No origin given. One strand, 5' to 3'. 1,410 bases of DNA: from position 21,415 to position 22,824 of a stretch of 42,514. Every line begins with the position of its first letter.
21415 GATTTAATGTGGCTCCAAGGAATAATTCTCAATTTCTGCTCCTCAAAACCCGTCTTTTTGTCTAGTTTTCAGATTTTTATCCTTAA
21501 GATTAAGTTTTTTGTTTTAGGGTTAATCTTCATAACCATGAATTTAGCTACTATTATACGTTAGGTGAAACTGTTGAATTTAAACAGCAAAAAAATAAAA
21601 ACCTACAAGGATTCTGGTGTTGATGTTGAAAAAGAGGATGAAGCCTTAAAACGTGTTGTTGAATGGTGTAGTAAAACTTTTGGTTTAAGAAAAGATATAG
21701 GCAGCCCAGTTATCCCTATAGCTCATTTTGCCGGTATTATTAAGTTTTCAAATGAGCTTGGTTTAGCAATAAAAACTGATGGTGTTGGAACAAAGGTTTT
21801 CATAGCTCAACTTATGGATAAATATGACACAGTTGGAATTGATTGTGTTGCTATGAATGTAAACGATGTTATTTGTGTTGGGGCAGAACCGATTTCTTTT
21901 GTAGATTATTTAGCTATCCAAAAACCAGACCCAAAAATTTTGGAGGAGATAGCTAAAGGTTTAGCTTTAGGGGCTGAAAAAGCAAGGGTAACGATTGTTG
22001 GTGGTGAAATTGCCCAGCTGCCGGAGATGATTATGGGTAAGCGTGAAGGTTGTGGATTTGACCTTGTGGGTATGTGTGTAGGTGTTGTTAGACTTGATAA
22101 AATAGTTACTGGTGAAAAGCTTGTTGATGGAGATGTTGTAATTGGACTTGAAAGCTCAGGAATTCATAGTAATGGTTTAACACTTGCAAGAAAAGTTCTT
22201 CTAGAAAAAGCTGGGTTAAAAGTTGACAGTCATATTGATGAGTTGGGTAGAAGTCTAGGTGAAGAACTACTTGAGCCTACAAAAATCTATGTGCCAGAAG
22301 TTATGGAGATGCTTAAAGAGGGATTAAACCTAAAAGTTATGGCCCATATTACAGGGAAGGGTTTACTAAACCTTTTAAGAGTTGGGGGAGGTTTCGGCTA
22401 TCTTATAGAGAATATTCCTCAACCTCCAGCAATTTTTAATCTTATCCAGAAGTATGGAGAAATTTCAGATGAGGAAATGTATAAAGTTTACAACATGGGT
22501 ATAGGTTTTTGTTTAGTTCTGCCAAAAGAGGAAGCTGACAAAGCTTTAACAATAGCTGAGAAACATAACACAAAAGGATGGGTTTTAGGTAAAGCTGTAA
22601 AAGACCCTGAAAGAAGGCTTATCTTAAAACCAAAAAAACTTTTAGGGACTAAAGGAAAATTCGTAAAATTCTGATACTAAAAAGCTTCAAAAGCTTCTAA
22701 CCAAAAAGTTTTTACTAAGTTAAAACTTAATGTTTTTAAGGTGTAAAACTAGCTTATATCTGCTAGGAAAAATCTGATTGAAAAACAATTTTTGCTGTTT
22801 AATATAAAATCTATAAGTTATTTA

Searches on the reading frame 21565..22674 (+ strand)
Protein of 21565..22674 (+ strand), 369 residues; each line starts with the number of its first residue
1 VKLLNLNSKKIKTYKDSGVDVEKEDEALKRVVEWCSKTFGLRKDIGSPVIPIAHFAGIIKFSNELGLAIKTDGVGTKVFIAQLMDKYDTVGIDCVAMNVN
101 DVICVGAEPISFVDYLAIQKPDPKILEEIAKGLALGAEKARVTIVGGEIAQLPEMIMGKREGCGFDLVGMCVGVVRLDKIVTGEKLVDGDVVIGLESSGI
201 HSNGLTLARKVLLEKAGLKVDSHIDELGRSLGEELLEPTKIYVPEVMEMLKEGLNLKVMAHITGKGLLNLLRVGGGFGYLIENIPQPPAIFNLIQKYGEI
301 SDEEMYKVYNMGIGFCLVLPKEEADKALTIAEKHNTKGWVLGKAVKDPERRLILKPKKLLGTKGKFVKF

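Call 15: search_protein_families(library=pfam, max_evalue=0.00001, proteins=[window:21565-22674:+])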
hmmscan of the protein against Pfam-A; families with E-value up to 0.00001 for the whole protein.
window:21565-22674:+ (369 aa): 2 families
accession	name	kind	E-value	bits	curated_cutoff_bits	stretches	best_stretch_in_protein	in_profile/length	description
PF00586.29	AIRS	-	1.8e-26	93.2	24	1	56-175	4-112/112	AIR synthase related protein, N-terminal domain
PF02769.27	AIRS_C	-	8.1e-25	88.2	23.1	1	188-354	2-155/156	AIR synthase related protein, C-terminal domain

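Call 71: search_protein_families(library=ncbifam, max_evalue=1e-30, proteins=[window:21565-22674:+])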
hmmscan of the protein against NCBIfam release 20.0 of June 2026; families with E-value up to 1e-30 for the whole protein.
window:21565-22674:+ (369 aa): 1 family
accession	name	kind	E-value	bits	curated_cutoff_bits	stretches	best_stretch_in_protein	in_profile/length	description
TIGR00878.1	purM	equivalog_domain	1.9e-115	385.6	236.35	1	13-345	2-330/332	phosphoribosylformylglycinamidine cyclo-ligase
